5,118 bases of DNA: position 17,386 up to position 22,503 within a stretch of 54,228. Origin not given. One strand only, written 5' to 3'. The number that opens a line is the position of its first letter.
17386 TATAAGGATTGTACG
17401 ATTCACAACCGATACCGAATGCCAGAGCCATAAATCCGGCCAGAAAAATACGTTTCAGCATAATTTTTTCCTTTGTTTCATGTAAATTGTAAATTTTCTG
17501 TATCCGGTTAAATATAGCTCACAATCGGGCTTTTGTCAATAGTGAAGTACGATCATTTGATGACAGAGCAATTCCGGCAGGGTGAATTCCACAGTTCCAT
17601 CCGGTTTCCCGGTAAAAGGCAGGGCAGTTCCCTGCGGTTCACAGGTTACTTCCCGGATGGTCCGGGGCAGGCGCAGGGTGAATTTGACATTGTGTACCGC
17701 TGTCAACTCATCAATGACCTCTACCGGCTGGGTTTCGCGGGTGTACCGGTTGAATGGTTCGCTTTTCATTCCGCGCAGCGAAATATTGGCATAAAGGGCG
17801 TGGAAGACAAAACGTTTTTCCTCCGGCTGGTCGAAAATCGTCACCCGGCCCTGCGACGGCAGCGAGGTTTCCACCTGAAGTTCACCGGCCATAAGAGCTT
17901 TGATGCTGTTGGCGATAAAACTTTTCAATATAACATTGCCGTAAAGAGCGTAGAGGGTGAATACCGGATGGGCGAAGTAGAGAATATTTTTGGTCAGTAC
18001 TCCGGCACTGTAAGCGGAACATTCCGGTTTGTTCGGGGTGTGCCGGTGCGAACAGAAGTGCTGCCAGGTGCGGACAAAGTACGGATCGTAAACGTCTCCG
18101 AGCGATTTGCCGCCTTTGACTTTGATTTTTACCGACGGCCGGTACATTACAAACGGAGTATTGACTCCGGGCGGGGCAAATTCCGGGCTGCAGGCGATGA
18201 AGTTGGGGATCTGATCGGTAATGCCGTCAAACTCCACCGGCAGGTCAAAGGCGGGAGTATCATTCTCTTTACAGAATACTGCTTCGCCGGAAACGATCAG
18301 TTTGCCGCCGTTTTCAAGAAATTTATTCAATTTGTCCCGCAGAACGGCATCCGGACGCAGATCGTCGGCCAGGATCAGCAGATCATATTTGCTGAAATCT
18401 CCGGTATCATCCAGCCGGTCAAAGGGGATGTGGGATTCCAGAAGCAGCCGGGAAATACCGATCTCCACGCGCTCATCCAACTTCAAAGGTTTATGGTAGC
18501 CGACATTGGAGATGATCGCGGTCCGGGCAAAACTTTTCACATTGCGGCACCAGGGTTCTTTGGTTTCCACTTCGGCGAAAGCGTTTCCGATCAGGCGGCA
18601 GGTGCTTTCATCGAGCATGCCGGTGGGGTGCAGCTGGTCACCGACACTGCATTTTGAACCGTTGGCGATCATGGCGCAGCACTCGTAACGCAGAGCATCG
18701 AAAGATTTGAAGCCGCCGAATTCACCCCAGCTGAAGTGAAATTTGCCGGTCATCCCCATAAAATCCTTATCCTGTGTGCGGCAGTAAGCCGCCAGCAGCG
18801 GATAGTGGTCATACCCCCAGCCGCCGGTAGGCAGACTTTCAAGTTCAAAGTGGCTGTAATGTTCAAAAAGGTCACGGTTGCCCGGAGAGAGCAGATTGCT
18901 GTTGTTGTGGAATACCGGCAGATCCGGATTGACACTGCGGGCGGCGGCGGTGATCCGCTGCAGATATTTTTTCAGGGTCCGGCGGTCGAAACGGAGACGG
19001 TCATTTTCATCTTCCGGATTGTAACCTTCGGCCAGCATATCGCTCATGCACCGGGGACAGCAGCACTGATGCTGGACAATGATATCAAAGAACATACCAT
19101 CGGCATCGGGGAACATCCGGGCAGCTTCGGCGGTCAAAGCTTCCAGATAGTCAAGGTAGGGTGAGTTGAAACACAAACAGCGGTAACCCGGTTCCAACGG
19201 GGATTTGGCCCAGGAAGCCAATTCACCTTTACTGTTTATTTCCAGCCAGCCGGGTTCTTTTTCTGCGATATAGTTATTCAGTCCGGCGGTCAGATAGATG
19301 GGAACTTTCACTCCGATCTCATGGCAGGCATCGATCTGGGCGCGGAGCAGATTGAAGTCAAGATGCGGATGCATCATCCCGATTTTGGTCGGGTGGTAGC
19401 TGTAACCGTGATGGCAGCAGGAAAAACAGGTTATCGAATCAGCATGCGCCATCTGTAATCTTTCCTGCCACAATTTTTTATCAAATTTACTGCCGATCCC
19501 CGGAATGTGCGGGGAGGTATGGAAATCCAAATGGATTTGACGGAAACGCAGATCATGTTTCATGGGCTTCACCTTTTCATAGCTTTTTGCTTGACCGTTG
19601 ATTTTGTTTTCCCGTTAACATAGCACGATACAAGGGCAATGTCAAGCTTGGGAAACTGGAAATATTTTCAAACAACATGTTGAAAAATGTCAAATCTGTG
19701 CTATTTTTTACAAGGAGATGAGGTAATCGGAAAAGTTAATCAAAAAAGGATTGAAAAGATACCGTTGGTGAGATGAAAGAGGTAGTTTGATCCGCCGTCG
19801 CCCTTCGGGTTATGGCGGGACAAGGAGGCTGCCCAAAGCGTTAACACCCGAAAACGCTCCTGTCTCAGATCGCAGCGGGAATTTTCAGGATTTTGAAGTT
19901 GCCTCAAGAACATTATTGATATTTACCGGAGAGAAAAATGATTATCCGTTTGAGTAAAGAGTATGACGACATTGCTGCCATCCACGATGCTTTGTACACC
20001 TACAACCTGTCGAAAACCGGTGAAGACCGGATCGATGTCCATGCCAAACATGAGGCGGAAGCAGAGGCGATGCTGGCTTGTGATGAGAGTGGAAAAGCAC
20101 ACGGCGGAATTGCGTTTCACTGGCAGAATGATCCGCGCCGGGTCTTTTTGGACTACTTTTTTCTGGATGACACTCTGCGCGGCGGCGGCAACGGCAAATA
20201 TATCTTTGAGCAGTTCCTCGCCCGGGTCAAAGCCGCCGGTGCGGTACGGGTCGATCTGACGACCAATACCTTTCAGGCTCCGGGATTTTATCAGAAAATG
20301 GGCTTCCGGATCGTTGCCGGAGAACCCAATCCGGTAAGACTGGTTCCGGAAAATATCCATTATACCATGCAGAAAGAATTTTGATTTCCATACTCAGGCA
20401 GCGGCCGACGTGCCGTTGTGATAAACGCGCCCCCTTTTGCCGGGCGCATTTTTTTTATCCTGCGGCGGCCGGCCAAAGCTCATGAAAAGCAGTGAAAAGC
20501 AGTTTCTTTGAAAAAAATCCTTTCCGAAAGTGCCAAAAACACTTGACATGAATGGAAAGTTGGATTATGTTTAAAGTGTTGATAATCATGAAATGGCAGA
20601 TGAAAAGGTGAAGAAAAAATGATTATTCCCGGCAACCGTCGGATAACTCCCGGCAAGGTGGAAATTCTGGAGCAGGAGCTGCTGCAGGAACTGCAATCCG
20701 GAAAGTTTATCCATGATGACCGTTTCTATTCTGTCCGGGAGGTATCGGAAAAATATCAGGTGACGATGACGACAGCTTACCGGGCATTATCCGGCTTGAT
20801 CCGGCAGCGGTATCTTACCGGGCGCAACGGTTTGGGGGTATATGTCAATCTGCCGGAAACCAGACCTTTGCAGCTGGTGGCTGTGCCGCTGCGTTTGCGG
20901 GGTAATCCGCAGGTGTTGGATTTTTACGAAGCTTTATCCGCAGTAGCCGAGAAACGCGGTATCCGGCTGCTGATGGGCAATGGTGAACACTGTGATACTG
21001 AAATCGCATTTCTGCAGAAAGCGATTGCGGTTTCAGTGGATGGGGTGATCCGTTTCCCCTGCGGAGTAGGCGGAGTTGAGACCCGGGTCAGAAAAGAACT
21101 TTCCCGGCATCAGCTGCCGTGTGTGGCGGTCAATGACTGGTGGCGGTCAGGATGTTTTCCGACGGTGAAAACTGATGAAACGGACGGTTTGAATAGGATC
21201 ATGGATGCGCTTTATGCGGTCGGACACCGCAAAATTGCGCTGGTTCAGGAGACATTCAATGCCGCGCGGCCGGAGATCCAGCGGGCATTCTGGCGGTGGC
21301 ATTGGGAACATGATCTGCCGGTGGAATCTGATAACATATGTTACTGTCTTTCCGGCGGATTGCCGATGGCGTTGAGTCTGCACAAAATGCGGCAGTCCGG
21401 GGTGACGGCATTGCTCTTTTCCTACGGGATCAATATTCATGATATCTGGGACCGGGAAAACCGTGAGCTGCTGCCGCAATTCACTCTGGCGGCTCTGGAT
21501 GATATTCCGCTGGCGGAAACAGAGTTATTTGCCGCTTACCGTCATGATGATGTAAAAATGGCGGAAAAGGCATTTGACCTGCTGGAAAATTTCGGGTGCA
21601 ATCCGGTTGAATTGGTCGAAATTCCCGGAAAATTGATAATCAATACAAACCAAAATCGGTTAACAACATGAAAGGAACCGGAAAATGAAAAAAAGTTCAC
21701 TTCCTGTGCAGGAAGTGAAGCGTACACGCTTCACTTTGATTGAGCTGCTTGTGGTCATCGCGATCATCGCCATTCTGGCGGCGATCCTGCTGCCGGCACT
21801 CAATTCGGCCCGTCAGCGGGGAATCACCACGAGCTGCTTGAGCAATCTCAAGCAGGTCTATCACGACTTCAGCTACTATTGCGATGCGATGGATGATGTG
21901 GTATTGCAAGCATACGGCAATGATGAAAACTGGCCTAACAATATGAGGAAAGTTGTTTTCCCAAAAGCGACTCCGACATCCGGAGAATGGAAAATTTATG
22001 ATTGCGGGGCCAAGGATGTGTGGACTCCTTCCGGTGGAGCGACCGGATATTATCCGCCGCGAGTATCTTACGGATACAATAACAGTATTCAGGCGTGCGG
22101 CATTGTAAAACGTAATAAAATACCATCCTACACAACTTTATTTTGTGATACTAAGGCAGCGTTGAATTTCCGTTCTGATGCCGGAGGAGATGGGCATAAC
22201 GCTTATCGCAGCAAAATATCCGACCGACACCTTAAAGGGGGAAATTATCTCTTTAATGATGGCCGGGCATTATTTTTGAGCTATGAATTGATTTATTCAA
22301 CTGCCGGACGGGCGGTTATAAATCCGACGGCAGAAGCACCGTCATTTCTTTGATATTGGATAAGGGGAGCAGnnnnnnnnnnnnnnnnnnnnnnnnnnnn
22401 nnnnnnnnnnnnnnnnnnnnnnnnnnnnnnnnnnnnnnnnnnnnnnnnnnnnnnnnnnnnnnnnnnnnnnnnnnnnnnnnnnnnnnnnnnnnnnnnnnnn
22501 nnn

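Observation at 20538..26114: Candidate pseudopilin-associated glycan-processing locus built from unannotated parts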

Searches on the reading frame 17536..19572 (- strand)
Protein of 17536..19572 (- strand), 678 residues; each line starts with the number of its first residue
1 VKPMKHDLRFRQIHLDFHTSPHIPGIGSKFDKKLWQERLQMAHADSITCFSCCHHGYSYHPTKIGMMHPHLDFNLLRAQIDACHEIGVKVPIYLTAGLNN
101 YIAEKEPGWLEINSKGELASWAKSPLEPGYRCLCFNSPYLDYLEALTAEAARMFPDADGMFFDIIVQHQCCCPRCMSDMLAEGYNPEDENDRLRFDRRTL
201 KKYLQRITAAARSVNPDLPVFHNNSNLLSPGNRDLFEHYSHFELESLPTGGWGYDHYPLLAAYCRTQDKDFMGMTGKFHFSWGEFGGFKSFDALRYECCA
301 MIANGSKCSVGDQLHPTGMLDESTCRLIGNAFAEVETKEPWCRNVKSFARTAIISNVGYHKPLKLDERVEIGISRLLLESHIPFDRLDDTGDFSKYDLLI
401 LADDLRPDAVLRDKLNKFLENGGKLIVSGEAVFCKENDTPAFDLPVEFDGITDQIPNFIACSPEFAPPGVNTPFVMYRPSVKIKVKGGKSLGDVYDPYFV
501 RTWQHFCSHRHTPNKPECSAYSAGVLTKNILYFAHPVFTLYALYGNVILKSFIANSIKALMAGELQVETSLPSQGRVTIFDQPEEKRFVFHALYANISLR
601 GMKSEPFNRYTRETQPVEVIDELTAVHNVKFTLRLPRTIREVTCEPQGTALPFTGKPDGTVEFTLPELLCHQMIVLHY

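Call 23: search_protein_families(library=pfam, proteins=[window:17536-19572:-], max_evalue=0.001)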
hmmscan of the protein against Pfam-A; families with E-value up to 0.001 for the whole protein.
window:17536-19572:- (678 aa): 1 family
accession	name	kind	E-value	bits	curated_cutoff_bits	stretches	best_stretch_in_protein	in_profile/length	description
PF14871.12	GHL6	-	1.7e-28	99.9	35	1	36-164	6-132/132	Hypothetical glycosyl hydrolase 6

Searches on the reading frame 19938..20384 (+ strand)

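Call 23: search_protein_families(library=pfam, proteins=[window:19938-20384:+], max_evalue=0.001)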
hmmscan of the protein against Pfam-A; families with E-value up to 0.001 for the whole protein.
window:19938-20384:+ (148 aa): 3 families
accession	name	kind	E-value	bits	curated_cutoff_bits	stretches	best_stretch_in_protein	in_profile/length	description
PF00583.31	Acetyltransf_1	-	2.4e-08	34.7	20.7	1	19-123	11-116/116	Acetyltransferase (GNAT) family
PF13508.13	Acetyltransf_7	-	5.8e-07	30.2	27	1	45-124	5-83/84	Acetyltransferase (GNAT) domain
PF13673.13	Acetyltransf_10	-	7e-07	29.7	23.6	1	36-126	24-110/128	Acetyltransferase (GNAT) domain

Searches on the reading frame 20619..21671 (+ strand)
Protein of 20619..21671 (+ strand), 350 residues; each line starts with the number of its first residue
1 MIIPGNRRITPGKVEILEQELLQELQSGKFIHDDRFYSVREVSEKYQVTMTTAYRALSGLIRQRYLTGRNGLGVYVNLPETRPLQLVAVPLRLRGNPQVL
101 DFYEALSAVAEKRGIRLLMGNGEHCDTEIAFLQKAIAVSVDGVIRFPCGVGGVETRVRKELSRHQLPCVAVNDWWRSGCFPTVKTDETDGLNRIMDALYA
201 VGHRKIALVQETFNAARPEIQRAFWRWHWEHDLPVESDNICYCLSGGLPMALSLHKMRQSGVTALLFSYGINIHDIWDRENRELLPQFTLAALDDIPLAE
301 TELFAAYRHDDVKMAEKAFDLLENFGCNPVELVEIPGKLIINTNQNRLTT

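Call 3: search_protein_families(library=pfam, proteins=[window:20619-21671:+], max_evalue=0.1)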
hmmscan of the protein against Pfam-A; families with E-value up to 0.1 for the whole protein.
window:20619-21671:+ (350 aa): 3 families
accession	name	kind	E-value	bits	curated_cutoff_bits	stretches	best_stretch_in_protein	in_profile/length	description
PF00392.27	GntR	-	9.5e-06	25.6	27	1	17-76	5-64/64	Bacterial regulatory proteins, gntR family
PF09339.16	HTH_IclR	-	0.0069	16.6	22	1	35-67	17-49/52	IclR helix-turn-helix domain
PF25037.1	VPS13_C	-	0.055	13.8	21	0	19-57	24-62/114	Intermembrane lipid transfer protein VPS13, C-terminal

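Call 4: search_protein_families(library=ncbifam, proteins=[window:20619-21671:+], max_evalue=0.1)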
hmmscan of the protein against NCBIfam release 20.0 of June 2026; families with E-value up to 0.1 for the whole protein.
window:20619-21671:+ (350 aa): 20 families
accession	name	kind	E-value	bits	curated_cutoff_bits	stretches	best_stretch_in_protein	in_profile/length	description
NF047341.1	lactose_RbsR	equivalog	7.4e-06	25.5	382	1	104-212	81-188/331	ribose utilization transcriptional repressor RbsR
NF052286.1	ecto_TF_EhuR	exception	3e-05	22.8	480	1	15-83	14-82/458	MocR-like ectoine utilization transcription factor EhuR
TIGR02018.2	his_ut_repres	equivalog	7.2e-05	22.3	220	1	18-82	5-69/226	histidine utilization transcriptional repressor HutC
NF052282.1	PLP_TF_PdxR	equivalog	8.3e-05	21.8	320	1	17-82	6-71/448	MocR-like pyridoxine biosynthesis transcription factor PdxR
NF052290.2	MocR_like_YczR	exception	0.00066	18.5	487.4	1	17-107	24-112/458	MocR-like transcription factor YczR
NF008269.0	PRK11041.1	equivalog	0.0011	18.1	436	1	97-209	80-190/342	DNA-binding transcriptional regulator CytR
NF047563.1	modulin_PmtR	equivalog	0.002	18.1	200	1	16-77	16-77/125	PSM export ABC transporter transcriptional regulator PmtR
NF041547.1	GntR_LSA1692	equivalog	0.0025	17.5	275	1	17-76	6-65/233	GntR family transcriptional regulator, LSA1692 subfamily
NF007486.0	PRK10079.1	equivalog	0.0027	17.5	363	1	17-78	21-77/241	phosphonate metabolism transcriptional regulator PhnF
TIGR01481.1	ccpA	equivalog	0.004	16.6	442.35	1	122-213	99-187/330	catabolite control protein A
TIGR02325.1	C_P_lyase_phnF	equivalog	0.0049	16.4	156.8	1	17-77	13-73/238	phosphonate metabolism transcriptional regulator PhnF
TIGR02812.1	fadR_gamma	equivalog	0.0082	15.8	249.2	0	19-90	13-85/235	fatty acid metabolism transcriptional regulator FadR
TIGR02404.1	trehalos_R_Bsub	equivalog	0.011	15.4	211.95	1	13-76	1-64/233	trehalose operon repressor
NF007449.0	PRK10014.1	subfamily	0.014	14.5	310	1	105-211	85-190/342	Mal regulon transcriptional regulator MalI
NF011575.0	PRK14999.1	equivalog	0.032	13.5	424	1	15-80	15-80/241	histidine utilization repressor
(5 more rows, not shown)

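Call 56: search_solved_structures(query=window:20619-21671:+, max_evalue=0.01)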
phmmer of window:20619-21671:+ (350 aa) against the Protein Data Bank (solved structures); distinct sequences matched with E-value up to 0.01: 2.
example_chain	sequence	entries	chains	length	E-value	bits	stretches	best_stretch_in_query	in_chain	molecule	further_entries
4o5a_A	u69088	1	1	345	1.3e-05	27.6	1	79-210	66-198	LacI family transcription regulator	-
3tqn_A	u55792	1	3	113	0.0022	20.2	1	17-79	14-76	Transcriptional regulator, GntR family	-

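Call 77: search_protein_families(library=padloc, proteins=[window:20619-21671:+], max_evalue=0.01)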
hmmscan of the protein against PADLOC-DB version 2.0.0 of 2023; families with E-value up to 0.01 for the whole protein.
window:20619-21671:+ (350 aa): 0 families

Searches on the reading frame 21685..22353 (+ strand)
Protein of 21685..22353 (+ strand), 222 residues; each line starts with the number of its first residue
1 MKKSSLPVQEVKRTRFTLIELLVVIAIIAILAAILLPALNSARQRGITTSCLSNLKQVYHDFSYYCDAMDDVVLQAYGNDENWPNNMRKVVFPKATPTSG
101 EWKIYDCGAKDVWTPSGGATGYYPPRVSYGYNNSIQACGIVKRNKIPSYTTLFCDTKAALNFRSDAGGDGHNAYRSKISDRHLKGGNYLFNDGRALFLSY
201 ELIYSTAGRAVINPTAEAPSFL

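Call 3: search_protein_families(library=pfam, proteins=[window:21685-22353:+], max_evalue=0.1)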
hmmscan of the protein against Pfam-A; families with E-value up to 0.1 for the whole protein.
window:21685-22353:+ (222 aa): 1 family
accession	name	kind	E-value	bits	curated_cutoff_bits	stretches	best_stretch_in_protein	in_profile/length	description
PF07963.17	N_methyl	-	0.00043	20.2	21.2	1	16-36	7-27/27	Prokaryotic N-terminal methylation motif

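Call 4: search_protein_families(library=ncbifam, proteins=[window:21685-22353:+], max_evalue=0.1)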
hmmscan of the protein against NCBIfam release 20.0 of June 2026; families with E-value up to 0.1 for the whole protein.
window:21685-22353:+ (222 aa): 13 families
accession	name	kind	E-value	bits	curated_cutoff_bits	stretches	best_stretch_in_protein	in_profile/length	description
NF007862.0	PRK10574.1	equivalog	2.3e-07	31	138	1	13-53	4-44/145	prepilin peptidase-dependent pilin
NF041775.1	typeIV_PilA_Myxo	equivalog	7.6e-07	29.3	400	1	14-61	11-58/214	type IV pilin protein PilA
TIGR01710.1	typeII_sec_gspG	equivalog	4.1e-06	26.9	88.85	1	16-62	3-49/134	type II secretion system major pseudopilin GspG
NF040999.1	pilin_ComGC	equivalog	6.7e-06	26.2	75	1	16-60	4-48/84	competence type IV pilus major pilin ComGC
TIGR01708.2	typeII_sec_gspH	equivalog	4.8e-05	23.4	80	1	16-45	4-34/169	type II secretion system minor pseudopilin GspH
TIGR02532.1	IV_pilin_GFxxxE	domain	6.3e-05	22.7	16.3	1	16-36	4-24/24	prepilin-type N-terminal cleavage/methylation domain-containing protein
TIGR02596.1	TIGR02596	subfamily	0.00012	22.2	70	1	16-42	1-27/196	Verru_Chthon cassette protein D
NF041013.1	T4P_ComGE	equivalog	0.00056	20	49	1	16-45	6-35/83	competence type IV pilus minor pilin ComGE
TIGR02599.1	TIGR02599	subfamily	0.0042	16.4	256.5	1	16-77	2-64/361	Verru_Chthon cassette protein C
TIGR01707.1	gspI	equivalog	0.011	16.2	44.35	1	16-43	2-29/101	type II secretion system minor pseudopilin GspI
NF040982.1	ComGD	equivalog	0.019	15.4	70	1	16-60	4-48/139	competence type IV pilus minor pilin ComGD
NF007800.0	PRK10506.1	equivalog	0.02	14.7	158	1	13-37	8-32/163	prepilin peptidase-dependent protein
TIGR01711.1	gspJ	equivalog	0.045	13.6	64.85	1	16-36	3-23/192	type II secretion system minor pseudopilin GspJ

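Call 59: search_protein_families(library=ncbifam, proteins=[window:21685-22353:+], max_evalue=10)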
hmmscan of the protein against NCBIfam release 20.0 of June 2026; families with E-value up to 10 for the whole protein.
window:21685-22353:+ (222 aa): 15 families
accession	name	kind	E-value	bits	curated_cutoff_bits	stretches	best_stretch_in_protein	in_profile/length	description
NF007862.0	PRK10574.1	equivalog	2.3e-07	31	138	1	13-53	4-44/145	prepilin peptidase-dependent pilin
NF041775.1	typeIV_PilA_Myxo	equivalog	7.6e-07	29.3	400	1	14-61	11-58/214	type IV pilin protein PilA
TIGR01710.1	typeII_sec_gspG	equivalog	4.1e-06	26.9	88.85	1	16-62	3-49/134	type II secretion system major pseudopilin GspG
NF040999.1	pilin_ComGC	equivalog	6.7e-06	26.2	75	1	16-60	4-48/84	competence type IV pilus major pilin ComGC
TIGR01708.2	typeII_sec_gspH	equivalog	4.8e-05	23.4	80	1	16-45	4-34/169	type II secretion system minor pseudopilin GspH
TIGR02532.1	IV_pilin_GFxxxE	domain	6.3e-05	22.7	16.3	1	16-36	4-24/24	prepilin-type N-terminal cleavage/methylation domain-containing protein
TIGR02596.1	TIGR02596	subfamily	0.00012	22.2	70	1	16-42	1-27/196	Verru_Chthon cassette protein D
NF041013.1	T4P_ComGE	equivalog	0.00056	20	49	1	16-45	6-35/83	competence type IV pilus minor pilin ComGE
TIGR02599.1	TIGR02599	subfamily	0.0042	16.4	256.5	1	16-77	2-64/361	Verru_Chthon cassette protein C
TIGR01707.1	gspI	equivalog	0.011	16.2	44.35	1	16-43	2-29/101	type II secretion system minor pseudopilin GspI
NF040982.1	ComGD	equivalog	0.019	15.4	70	1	16-60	4-48/139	competence type IV pilus minor pilin ComGD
NF007800.0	PRK10506.1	equivalog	0.02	14.7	158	1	13-37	8-32/163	prepilin peptidase-dependent protein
TIGR01711.1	gspJ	equivalog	0.045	13.6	64.85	1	16-36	3-23/192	type II secretion system minor pseudopilin GspJ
NF041002.1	pilin_ComGF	equivalog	0.18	12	80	1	16-45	4-33/139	competence type IV pilus minor pilin ComGF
NF047828.1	T3SSXpsI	equivalog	0.19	11.7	150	1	16-44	4-33/132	type II secretion system protein XpsI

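Call 60: search_protein_families(library=pfam, proteins=[window:21685-22353:+], max_evalue=10)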
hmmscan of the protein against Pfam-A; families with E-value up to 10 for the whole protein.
window:21685-22353:+ (222 aa): 2 families
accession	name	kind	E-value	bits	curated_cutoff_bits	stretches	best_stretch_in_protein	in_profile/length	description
PF07963.17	N_methyl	-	0.00043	20.2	21.2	1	16-36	7-27/27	Prokaryotic N-terminal methylation motif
PF20785.2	MACPF_D3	-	0.13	12.9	25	1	62-84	23-44/66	MACPF protein, D3 domain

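Call 77: search_protein_families(library=padloc, proteins=[window:21685-22353:+], max_evalue=0.01)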
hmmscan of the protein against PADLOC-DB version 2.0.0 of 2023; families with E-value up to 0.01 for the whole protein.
window:21685-22353:+ (222 aa): 0 families
